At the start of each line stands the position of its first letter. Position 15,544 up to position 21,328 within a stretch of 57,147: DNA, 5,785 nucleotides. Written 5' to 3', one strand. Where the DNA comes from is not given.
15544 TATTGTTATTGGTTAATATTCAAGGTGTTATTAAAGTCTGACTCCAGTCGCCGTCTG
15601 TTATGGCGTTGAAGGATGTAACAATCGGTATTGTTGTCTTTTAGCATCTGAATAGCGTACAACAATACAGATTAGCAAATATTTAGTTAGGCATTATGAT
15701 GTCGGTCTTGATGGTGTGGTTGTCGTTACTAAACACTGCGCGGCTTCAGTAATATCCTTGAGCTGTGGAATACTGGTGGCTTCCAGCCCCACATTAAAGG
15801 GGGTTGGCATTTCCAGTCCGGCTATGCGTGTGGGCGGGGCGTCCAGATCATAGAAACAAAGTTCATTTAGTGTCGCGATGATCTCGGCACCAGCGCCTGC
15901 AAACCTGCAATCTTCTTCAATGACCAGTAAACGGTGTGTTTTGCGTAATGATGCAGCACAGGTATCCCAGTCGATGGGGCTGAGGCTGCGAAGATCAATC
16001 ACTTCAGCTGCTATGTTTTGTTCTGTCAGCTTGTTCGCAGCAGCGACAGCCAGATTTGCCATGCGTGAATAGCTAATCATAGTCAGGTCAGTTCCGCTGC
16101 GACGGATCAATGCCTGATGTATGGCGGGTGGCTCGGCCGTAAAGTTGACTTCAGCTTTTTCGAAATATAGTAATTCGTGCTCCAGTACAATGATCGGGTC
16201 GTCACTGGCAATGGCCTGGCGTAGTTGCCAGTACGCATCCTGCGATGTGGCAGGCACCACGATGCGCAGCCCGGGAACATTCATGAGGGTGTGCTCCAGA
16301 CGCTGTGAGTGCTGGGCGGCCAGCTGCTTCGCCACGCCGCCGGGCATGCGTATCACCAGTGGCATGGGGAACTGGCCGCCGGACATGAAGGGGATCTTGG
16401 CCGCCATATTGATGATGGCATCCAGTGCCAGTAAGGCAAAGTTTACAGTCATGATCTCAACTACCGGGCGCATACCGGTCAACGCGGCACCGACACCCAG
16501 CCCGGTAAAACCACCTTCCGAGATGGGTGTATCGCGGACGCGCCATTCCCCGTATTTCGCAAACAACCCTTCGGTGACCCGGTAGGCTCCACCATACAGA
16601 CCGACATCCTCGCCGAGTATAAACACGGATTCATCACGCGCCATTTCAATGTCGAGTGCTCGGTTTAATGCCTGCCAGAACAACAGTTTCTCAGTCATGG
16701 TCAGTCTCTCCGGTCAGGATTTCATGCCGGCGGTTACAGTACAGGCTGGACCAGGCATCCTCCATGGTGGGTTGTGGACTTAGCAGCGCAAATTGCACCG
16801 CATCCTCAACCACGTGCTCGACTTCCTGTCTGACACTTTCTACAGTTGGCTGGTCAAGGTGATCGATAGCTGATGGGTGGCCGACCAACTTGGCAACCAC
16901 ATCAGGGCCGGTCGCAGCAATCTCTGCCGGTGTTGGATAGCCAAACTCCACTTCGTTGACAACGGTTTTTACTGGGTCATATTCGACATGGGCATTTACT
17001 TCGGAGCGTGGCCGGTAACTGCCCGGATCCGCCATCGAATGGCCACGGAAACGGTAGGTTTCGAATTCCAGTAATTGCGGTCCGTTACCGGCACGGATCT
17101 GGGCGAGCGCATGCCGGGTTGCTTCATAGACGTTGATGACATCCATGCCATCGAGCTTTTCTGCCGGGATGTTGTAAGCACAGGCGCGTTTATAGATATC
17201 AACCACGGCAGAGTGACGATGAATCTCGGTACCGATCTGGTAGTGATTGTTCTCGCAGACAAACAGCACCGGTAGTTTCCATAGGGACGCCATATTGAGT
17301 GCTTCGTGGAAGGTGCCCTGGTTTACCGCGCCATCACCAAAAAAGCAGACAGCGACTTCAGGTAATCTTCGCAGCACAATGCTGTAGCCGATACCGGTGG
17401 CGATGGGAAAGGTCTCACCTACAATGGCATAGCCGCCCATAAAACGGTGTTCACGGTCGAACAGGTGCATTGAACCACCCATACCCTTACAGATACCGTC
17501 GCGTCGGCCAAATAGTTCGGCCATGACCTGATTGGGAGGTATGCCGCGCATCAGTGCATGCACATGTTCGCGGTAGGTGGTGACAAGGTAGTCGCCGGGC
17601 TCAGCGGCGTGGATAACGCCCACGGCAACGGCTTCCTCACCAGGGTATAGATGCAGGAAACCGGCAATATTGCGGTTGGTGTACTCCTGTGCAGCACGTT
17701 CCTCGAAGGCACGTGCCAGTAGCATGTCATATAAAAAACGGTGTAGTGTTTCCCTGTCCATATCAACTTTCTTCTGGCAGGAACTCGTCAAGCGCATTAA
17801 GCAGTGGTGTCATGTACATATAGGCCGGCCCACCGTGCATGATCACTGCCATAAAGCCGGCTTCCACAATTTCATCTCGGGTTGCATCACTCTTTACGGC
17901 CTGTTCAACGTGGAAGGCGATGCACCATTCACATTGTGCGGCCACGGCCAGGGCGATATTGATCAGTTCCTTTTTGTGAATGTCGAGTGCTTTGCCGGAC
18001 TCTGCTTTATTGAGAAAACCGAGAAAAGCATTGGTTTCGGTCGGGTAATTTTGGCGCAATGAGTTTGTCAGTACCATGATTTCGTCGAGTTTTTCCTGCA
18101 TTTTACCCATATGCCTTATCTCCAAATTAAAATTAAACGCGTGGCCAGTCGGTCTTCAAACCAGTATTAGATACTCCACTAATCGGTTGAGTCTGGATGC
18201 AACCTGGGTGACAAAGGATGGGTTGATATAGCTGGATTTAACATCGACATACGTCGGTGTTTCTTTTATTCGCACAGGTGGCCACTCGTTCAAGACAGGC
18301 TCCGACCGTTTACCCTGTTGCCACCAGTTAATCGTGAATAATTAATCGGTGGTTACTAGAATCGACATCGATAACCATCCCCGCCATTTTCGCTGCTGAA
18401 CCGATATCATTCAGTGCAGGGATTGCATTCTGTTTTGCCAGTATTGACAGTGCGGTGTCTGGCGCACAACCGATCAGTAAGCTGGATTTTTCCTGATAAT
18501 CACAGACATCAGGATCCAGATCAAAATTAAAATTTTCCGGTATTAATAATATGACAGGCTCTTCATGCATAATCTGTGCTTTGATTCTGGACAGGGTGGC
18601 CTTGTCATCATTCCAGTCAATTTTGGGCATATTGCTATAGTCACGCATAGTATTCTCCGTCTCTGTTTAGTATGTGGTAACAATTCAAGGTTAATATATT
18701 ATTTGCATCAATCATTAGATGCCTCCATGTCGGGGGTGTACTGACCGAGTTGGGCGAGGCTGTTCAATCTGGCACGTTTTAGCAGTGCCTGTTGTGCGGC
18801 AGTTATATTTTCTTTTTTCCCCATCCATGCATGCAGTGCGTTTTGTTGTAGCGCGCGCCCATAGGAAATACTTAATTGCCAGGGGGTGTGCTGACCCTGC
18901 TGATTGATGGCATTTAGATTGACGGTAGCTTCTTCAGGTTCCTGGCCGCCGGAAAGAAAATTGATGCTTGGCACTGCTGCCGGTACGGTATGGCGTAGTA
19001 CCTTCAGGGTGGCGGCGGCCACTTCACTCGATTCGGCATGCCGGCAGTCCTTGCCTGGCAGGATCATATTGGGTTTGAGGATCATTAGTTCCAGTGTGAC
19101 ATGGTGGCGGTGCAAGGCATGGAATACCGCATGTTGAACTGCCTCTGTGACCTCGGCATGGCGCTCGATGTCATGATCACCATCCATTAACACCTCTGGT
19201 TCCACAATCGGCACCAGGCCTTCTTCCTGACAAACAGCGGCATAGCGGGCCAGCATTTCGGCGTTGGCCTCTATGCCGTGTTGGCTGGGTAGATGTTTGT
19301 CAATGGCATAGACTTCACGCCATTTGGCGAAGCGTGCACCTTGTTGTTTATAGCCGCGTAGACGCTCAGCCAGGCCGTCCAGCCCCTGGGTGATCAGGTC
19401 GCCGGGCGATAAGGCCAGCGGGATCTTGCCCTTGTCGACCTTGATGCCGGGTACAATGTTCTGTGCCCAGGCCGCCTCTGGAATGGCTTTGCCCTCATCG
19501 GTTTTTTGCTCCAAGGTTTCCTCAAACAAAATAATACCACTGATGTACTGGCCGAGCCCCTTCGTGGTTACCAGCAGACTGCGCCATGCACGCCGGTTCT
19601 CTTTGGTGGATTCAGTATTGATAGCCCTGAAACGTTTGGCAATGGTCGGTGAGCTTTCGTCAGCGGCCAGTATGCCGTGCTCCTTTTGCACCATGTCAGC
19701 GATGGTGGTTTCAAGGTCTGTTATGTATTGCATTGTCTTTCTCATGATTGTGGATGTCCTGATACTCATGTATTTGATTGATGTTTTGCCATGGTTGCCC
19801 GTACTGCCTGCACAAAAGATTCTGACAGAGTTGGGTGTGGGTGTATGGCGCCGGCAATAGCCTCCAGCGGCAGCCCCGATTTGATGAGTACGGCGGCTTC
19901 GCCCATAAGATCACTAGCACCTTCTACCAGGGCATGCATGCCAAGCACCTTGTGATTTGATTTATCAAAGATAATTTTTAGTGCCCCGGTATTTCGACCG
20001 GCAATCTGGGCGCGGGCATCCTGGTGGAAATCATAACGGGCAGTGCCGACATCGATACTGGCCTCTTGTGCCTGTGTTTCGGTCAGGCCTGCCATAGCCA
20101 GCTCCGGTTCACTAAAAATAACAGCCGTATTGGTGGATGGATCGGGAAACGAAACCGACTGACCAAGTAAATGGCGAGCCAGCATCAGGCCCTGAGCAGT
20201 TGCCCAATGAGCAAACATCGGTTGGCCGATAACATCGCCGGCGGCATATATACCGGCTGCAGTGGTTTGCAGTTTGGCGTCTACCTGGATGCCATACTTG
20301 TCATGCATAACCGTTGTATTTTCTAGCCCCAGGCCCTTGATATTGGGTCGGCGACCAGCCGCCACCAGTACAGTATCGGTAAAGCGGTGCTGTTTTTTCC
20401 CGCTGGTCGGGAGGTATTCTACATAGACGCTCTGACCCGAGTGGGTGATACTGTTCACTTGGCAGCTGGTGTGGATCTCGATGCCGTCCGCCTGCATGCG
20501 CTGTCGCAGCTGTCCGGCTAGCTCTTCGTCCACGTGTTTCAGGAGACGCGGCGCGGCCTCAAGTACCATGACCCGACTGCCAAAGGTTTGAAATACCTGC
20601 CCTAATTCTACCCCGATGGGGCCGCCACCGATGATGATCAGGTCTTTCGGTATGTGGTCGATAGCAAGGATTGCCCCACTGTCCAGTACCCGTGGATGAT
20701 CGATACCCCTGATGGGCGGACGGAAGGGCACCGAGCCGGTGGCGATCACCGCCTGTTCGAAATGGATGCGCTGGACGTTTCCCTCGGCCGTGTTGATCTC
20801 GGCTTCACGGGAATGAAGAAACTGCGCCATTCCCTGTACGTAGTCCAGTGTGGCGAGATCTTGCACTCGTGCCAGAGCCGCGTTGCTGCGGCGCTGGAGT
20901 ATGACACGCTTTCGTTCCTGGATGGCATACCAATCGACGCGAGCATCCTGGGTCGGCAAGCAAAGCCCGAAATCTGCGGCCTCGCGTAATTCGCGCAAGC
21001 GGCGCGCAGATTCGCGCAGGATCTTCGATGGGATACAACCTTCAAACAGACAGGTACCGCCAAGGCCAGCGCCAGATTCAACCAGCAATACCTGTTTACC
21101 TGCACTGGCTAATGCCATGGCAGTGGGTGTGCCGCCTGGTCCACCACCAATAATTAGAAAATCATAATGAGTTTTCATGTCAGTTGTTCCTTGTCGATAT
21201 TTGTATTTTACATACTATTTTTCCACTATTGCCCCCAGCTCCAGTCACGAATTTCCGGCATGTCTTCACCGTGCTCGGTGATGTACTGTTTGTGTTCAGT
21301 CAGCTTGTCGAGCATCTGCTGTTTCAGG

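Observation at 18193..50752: Recurrent oriented cis-element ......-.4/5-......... (and palindromic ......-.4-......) upstream of most transcription units of the GC-rich block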

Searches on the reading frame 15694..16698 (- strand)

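Call 6: search_protein_families(library=pfam, proteins=[window:15694-16698:-])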
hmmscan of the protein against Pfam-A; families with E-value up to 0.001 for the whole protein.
window:15694-16698:- (334 aa): 2 families
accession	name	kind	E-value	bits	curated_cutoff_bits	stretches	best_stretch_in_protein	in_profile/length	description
PF02779.29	Transket_pyr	-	6.9e-37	127.2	27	1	7-178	5-172/174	Transketolase, pyrimidine binding domain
PF02780.25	Transketolase_C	-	1.6e-34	119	25.9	1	195-316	2-124/124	Transketolase, C-terminal domain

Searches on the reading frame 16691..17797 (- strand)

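Call 6: search_protein_families(library=pfam, proteins=[window:16691-17797:-])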
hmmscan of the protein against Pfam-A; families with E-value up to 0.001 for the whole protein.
window:16691-17797:- (368 aa): 1 family
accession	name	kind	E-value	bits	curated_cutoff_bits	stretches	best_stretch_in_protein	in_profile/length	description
PF00676.26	E1_dh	-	1.4e-77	261.1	22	1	24-276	2-255/300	Dehydrogenase E1 component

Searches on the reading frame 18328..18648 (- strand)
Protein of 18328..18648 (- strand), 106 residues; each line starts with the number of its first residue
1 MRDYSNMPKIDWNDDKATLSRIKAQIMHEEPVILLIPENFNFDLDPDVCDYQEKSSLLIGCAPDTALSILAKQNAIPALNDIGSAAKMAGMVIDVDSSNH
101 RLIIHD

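Call 6: search_protein_families(library=pfam, proteins=[window:18328-18648:-])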
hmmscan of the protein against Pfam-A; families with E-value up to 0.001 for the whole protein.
window:18328-18648:- (106 aa): 0 families

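Call 28: search_protein_families(library=ncbifam, proteins=[window:18328-18648:-], max_evalue=0.001)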
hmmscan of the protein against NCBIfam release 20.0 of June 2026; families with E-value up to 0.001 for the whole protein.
window:18328-18648:- (106 aa): 0 families

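Call 65: search_protein_families(library=pfam, proteins=[window:18328-18648:-], max_evalue=1)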
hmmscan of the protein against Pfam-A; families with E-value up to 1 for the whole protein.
window:18328-18648:- (106 aa): 1 family
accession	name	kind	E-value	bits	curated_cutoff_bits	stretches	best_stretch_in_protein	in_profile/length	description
PF21445.3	ADDB_N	-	0.11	12.1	26.6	1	17-55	13-54/290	ADDB, N-terminal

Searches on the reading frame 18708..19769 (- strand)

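Call 6: search_protein_families(library=pfam, proteins=[window:18708-19769:-])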
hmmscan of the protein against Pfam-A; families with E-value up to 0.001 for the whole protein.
window:18708-19769:- (353 aa): 1 family
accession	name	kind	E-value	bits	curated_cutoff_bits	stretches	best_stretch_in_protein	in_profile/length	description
PF00274.25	Glycolytic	-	2.1e-138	461.3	22.2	1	19-350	2-335/349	Fructose-bisphosphate aldolase class-I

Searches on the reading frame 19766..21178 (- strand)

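Call 6: search_protein_families(library=pfam, proteins=[window:19766-21178:-])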
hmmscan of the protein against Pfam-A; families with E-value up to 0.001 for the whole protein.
window:19766-21178:- (470 aa): 12 families
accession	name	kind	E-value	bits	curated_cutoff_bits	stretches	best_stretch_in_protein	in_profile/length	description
PF07992.20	Pyr_redox_2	-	6.3e-62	210.1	26.1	1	5-330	1-291/291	Pyridine nucleotide-disulphide oxidoreductase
PF02852.28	Pyr_redox_dim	-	5.4e-28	97.8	25.3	1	352-458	3-109/110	Pyridine nucleotide-disulphide oxidoreductase, dimerisation domain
PF00070.33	Pyr_redox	-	9.9e-22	77.7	22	1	180-252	2-75/82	Pyridine nucleotide-disulphide oxidoreductase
PF13738.12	Pyr_redox_3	-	1.8e-09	37.7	30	1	128-314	116-305/305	Pyridine nucleotide-disulphide oxidoreductase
PF01266.30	DAO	-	2.9e-09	37.4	27.9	1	6-53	1-50/353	FAD dependent oxidoreductase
PF03486.20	HI0933_like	-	2.6e-08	34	50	0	6-41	2-37/244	HI0933-like protein Rossmann domain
PF12831.13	FAD_oxidored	-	6.1e-08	32.8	27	1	6-43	1-38/416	FAD dependent oxidoreductase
PF01494.25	FAD_binding_3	-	8.9e-08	32.2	22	1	6-35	3-32/349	FAD binding domain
PF13450.12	NAD_binding_8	-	3.2e-07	30.9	21.9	1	9-43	1-35/68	NAD(P)-binding Rossmann-like domain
PF00890.30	FAD_binding_2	-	5.7e-07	29.5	20.4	1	6-42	1-37/414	FAD binding domain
PF01946.23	Thi4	-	0.00013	21.7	26.2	0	5-59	18-74/235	Thi4 family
PF01134.28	GIDA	-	0.00013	21.6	22.1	1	7-123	2-123/391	Glucose inhibited division protein A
